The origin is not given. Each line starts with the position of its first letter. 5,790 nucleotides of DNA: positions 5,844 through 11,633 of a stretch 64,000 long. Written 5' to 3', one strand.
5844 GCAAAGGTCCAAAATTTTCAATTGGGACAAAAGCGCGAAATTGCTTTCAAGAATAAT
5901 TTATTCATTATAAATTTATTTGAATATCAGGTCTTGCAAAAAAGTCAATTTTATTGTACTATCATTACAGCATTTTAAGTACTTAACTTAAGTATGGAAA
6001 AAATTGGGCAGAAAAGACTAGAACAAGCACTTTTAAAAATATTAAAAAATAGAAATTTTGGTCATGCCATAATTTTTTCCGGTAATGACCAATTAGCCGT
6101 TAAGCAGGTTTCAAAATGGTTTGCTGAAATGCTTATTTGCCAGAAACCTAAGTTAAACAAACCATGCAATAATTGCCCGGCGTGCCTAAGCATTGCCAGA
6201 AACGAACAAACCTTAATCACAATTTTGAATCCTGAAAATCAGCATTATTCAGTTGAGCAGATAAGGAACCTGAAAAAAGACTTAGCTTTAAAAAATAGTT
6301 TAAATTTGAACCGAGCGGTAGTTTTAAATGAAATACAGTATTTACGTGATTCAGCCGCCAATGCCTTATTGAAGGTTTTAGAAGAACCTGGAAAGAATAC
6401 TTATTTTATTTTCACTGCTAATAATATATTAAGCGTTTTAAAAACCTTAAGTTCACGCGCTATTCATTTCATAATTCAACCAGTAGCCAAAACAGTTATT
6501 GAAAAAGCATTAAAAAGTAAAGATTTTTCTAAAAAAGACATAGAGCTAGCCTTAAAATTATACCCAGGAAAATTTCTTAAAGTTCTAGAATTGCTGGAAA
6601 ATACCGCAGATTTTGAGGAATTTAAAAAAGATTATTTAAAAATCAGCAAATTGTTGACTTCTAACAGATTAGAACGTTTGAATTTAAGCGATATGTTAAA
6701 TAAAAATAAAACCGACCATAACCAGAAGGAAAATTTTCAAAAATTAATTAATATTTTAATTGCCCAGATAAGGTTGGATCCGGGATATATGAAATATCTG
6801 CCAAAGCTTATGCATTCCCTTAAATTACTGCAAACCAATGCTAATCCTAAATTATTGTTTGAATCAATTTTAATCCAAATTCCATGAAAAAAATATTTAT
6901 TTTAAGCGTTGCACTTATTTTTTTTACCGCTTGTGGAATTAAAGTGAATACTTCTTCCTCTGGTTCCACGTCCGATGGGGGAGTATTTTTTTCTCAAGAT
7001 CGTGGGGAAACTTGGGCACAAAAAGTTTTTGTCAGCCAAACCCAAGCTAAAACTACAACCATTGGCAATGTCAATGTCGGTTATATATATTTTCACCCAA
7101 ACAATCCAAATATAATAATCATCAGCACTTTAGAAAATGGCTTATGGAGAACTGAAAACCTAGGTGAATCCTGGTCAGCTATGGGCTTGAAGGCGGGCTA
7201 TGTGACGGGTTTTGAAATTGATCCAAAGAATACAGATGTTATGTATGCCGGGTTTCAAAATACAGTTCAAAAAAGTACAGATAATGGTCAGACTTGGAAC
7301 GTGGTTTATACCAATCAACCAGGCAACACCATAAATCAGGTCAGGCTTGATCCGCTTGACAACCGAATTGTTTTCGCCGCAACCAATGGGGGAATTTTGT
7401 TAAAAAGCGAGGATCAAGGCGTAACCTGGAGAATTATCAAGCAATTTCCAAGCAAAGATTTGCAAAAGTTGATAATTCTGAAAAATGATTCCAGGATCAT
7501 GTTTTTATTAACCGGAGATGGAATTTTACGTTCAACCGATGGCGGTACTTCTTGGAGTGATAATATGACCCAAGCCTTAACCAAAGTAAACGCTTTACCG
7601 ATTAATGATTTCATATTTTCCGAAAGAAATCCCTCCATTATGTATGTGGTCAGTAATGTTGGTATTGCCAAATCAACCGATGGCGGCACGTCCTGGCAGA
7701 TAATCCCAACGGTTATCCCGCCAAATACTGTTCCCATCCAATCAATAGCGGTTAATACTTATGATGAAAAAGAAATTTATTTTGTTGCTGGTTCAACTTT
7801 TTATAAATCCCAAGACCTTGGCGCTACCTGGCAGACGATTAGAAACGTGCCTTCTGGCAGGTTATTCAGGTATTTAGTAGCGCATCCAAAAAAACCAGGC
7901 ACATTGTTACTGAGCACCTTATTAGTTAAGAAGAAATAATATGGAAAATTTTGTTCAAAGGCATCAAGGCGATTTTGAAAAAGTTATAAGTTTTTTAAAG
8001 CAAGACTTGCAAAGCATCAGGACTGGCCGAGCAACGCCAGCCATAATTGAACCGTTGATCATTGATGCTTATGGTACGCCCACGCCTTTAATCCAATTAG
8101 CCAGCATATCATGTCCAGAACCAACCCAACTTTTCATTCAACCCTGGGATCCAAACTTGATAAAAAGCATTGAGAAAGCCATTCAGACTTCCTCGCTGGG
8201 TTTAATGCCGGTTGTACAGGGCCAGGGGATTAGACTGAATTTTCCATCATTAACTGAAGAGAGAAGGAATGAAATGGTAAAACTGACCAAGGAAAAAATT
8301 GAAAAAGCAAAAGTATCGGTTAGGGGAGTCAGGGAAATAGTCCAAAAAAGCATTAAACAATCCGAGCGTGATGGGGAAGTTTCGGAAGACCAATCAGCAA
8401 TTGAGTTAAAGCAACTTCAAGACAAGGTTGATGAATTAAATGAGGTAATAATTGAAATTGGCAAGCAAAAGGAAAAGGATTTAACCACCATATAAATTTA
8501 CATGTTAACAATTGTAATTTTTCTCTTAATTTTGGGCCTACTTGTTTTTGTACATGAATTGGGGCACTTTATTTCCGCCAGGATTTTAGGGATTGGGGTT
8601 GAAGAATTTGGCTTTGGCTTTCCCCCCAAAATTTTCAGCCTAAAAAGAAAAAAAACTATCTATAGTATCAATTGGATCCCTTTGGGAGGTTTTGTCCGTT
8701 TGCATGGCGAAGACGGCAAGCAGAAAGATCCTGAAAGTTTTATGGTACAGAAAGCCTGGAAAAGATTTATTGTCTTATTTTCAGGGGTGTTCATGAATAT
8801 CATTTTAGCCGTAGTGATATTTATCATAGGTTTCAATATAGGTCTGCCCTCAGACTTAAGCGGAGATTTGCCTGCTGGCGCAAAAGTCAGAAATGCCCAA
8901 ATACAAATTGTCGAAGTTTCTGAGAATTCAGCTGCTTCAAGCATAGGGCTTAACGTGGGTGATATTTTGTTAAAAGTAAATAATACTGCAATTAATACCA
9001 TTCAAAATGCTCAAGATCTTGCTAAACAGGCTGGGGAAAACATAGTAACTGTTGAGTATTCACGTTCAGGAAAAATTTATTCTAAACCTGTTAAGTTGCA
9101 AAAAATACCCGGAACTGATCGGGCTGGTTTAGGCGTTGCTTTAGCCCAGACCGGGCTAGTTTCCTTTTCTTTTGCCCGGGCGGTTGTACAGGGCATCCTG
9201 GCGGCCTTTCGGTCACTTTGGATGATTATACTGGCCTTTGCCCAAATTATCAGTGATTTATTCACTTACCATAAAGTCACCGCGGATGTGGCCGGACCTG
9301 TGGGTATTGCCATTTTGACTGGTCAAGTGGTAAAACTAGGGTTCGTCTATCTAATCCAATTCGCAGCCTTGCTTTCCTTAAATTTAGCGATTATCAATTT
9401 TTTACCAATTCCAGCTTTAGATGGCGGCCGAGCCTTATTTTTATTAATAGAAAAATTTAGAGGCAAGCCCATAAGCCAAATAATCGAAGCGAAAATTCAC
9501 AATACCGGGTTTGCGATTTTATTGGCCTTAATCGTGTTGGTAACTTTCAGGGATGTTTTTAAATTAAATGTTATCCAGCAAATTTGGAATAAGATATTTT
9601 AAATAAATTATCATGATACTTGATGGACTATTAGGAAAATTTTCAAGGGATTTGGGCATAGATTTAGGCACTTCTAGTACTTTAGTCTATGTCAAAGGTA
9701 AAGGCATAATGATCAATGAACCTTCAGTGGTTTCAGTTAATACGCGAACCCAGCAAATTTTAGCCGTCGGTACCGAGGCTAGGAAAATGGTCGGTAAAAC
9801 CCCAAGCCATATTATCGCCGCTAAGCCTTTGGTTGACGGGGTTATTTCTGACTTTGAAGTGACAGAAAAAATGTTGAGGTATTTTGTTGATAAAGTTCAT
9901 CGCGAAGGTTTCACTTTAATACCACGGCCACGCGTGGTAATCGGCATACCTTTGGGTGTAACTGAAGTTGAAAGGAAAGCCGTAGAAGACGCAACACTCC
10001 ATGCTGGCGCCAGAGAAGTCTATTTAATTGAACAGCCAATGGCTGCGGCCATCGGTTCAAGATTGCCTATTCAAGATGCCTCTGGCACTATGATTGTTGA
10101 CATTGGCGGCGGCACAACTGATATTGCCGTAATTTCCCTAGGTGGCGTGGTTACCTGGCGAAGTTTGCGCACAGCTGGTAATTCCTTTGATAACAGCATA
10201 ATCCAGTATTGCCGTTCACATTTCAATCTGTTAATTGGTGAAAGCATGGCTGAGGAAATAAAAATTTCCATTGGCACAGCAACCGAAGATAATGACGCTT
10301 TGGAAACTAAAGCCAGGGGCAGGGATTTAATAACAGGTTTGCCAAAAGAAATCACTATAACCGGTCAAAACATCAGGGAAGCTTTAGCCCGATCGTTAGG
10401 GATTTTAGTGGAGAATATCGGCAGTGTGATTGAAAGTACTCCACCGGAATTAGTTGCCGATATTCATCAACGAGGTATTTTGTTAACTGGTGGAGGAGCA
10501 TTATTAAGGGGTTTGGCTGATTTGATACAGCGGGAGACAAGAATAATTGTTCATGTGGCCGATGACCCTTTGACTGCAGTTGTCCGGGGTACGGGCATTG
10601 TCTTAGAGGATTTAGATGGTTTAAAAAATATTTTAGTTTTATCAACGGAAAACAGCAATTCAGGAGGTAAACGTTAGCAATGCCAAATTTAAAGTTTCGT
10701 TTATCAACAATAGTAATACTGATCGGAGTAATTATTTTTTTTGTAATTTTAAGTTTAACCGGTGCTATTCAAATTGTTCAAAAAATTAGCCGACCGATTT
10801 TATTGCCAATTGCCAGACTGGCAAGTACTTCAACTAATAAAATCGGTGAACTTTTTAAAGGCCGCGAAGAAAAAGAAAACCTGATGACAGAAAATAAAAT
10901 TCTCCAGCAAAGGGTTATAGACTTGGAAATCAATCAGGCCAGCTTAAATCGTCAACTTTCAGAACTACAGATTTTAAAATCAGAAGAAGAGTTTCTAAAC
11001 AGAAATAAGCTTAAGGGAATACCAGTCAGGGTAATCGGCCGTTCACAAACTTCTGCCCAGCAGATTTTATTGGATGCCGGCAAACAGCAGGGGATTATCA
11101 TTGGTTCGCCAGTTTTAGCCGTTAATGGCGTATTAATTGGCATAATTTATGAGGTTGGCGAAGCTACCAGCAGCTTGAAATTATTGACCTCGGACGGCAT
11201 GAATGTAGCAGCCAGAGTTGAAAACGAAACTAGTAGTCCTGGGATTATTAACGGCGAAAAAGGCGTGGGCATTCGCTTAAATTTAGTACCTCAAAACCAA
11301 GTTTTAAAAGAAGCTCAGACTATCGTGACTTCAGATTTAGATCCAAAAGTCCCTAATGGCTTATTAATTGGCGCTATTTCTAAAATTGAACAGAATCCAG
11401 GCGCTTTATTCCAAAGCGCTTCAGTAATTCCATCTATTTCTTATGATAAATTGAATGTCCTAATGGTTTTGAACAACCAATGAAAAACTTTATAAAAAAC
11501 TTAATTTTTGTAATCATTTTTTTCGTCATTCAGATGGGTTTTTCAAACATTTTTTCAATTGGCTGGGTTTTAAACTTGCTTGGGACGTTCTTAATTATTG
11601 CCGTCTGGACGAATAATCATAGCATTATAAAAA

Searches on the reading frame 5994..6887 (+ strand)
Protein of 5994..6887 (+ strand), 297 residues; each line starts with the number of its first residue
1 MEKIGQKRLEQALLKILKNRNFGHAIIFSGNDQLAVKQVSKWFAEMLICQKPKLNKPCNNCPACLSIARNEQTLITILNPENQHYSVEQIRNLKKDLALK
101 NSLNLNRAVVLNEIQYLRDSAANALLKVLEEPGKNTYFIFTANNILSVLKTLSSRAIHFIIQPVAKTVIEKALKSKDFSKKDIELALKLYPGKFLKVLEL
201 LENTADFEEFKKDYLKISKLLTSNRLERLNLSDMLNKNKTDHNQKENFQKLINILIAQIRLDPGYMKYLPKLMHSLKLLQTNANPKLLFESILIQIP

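Call 57: search_protein_families(library=pfam, proteins=[window:5994-6887:+], max_evalue=0.0001)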
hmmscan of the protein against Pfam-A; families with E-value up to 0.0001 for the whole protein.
window:5994-6887:+ (297 aa): 1 family
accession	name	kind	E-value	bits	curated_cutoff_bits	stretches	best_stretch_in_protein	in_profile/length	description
PF13177.12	DNA_pol3_delta2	-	7.8e-39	133.7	27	1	6-164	2-160/161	DNA polymerase III, delta subunit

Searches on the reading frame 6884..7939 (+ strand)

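Call 57: search_protein_families(library=pfam, proteins=[window:6884-7939:+], max_evalue=0.0001)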
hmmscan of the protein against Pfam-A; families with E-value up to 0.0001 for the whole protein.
window:6884-7939:+ (351 aa): 7 families
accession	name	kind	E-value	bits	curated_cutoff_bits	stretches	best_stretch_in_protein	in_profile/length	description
PF15902.12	Sortilin-Vps10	-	2.9e-26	92.7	33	3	262-344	4-86/446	Sortilin, neurotensin receptor 3,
PF02012.26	BNR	-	7.8e-11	40.7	27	0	130-139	2-11/12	BNR/Asp-box repeat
PF14870.12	PSII_BNR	-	1.5e-08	34.7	27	0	120-233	32-146/303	Photosynthesis system II assembly factor YCF48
PF13088.12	BNR_2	-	9e-07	29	31.4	0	123-237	79-211/277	BNR repeat-like domain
PF13810.12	DUF4185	-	1.8e-05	24.6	39.5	0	127-150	128-151/309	Domain of unknown function (DUF4185)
PF24316.1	Tli3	-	5.9e-05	23.9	27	0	120-145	78-104/129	T6SS Tli3 immunity protein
PF21471.3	Reelin_subrepeat-B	-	6.3e-05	23.2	27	0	128-149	62-83/127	Reelin subrepeat B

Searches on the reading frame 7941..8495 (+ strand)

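Call 57: search_protein_families(library=pfam, proteins=[window:7941-8495:+], max_evalue=0.0001)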
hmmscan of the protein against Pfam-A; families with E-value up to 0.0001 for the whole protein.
window:7941-8495:+ (184 aa): 1 family
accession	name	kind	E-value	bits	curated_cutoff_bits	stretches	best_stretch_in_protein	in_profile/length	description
PF01765.24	RRF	-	1.9e-52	177.8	29.7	1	19-181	1-163/164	Ribosome recycling factor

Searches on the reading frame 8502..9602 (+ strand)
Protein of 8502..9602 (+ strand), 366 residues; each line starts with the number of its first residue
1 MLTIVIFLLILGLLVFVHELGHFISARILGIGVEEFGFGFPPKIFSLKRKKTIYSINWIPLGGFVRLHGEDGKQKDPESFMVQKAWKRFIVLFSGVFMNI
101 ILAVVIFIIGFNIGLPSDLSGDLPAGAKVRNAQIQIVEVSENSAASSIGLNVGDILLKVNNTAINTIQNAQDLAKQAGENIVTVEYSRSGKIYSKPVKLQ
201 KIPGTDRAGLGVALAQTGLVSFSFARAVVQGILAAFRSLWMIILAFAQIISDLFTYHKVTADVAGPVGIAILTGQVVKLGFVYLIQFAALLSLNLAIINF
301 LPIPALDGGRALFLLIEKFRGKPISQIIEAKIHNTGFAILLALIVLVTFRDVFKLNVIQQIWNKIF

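Call 57: search_protein_families(library=pfam, proteins=[window:8502-9602:+], max_evalue=0.0001)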
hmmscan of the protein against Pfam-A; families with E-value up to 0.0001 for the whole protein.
window:8502-9602:+ (366 aa): 4 families
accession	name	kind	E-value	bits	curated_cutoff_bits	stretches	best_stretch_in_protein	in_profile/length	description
PF02163.28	Peptidase_M50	-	7.3e-57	192.7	27.2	1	7-343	2-221/221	Peptidase family M50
PF17820.7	PDZ_6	-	1.3e-08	34.9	27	1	136-184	2-50/54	PDZ domain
PF00595.29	PDZ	-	2.5e-07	31.4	23.2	1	109-181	12-75/81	PDZ domain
PF13180.12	PDZ_2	-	1.1e-05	26.1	27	1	128-194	8-75/80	PDZ domain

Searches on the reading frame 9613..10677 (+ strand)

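Call 44: search_protein_families(library=pfam, proteins=[window:9613-10677:+], max_evalue=0.001)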
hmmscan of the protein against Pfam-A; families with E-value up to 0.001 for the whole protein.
window:9613-10677:+ (354 aa): 5 families
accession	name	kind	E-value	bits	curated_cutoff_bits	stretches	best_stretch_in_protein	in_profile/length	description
PF06723.19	MreB_Mbl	-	1.4e-135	451.8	27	1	12-337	2-325/327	MreB/Mbl protein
PF14450.12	FtsA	-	9.8e-12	45.8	31.8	1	161-316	2-110/127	Cell division protein FtsA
PF00012.26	HSP70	-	1.1e-11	44.1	20.6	1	107-205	135-239/599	Hsp70 protein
PF11104.14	PilM_2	-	2.7e-06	27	27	0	288-317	277-306/340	Type IV pilus assembly protein PilM;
PF00022.25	Actin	-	1.1e-05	24.6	27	0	35-202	29-189/410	Actin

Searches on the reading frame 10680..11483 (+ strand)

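Call 57: search_protein_families(library=pfam, proteins=[window:10680-11483:+], max_evalue=0.0001)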
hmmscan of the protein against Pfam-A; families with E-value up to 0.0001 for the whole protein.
window:10680-11483:+ (267 aa): 1 family
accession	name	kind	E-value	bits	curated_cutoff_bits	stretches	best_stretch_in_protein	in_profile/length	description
PF04085.20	MreC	-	7.6e-30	104.1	28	1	118-264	1-146/147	Rod shape-determining protein MreC, barrel core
